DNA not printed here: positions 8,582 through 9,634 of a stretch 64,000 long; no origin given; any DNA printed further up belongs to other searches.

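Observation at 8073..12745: aapJQM-like amino-acid ABC genes with no ATPase, operonically fused to SDR and RraA-like genes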

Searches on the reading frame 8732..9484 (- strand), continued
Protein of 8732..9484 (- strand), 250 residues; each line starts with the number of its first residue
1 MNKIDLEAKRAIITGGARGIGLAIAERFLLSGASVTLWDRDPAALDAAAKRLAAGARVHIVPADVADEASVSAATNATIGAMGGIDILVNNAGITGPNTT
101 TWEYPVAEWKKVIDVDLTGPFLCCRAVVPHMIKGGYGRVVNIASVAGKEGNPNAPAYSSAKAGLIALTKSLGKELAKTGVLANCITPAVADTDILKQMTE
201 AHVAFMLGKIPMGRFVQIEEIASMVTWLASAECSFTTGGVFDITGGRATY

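Call 62: find_encoding_contigs(protein=P0248, flank=9000, max_places=2)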
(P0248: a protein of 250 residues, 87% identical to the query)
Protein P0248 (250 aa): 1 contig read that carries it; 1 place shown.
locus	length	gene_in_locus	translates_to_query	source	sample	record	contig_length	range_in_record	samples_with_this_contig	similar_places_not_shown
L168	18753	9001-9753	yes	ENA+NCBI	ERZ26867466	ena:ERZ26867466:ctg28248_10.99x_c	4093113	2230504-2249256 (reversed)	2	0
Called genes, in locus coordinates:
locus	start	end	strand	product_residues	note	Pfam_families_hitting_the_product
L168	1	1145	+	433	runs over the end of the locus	PF06808:DctM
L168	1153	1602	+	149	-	PF01220:DHquinase_II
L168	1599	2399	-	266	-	PF00528:BPD_transp_1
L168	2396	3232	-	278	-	PF00528:BPD_transp_1 (weak)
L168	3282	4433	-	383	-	PF01547:SBP_bac_1, PF13531:SBP_bac_11 (weak), PF13416:SBP_bac_8, PF13343:SBP_bac_6 (faint)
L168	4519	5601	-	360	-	PF00005:ABC_tran, PF02463:SMC_N (faint), PF13304:AAA_21 (faint), PF08402:TOBE_2 (faint)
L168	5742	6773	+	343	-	PF00497:SBP_bac_3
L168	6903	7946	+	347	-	PF00528:BPD_transp_1 (weak)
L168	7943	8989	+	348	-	PF00528:BPD_transp_1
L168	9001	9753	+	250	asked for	PF23441:SDR (faint), PF00106:adh_short, PF08659:KR (weak), PF13561:adh_short_C2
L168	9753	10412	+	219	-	PF03737:RraA-like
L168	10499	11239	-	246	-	PF00106:adh_short, PF13561:adh_short_C2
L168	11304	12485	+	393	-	PF00561:Abhydrolase_1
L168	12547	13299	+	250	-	PF23441:SDR (weak), PF00106:adh_short, PF08659:KR, PF13460:NAD_binding_10 (weak), PF13561:adh_short_C2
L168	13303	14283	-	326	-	PF01073:3Beta_HSD, PF01370:Epimerase, PF04321:RmlD_sub_bind, PF07993:NAD_binding_4, PF16363:GDP_Man_Dehyd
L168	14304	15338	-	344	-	PF00389:2-Hacid_dh, PF02826:2-Hacid_dh_C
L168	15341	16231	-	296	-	PF05035:DGOK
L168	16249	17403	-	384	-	PF00155:Aminotran_1_2, PF01053:Cys_Met_Meta_PP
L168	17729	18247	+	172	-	PF13560:HTH_31 (weak)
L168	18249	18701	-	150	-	PF03061:4HBT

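Call 76: search_protein_families(library=pfam, proteins=[window:8732-9484:-], max_evalue=0.00001)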
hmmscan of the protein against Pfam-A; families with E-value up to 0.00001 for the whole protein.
window:8732-9484:- (250 aa): 4 families
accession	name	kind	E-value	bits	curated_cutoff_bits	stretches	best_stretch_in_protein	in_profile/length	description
PF13561.12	adh_short_C2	-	3.9e-58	197.3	27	1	17-246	3-234/236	Enoyl-(Acyl carrier protein) reductase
PF00106.31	adh_short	-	4.6e-58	196.4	26.6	1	9-200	1-192/195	short chain dehydrogenase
PF08659.16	KR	-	1.1e-08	35.7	22.6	1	12-170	4-162/180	KR domain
PF23441.1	SDR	-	3.3e-06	27.1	27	1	10-196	9-200/258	SDR-like rossmann domain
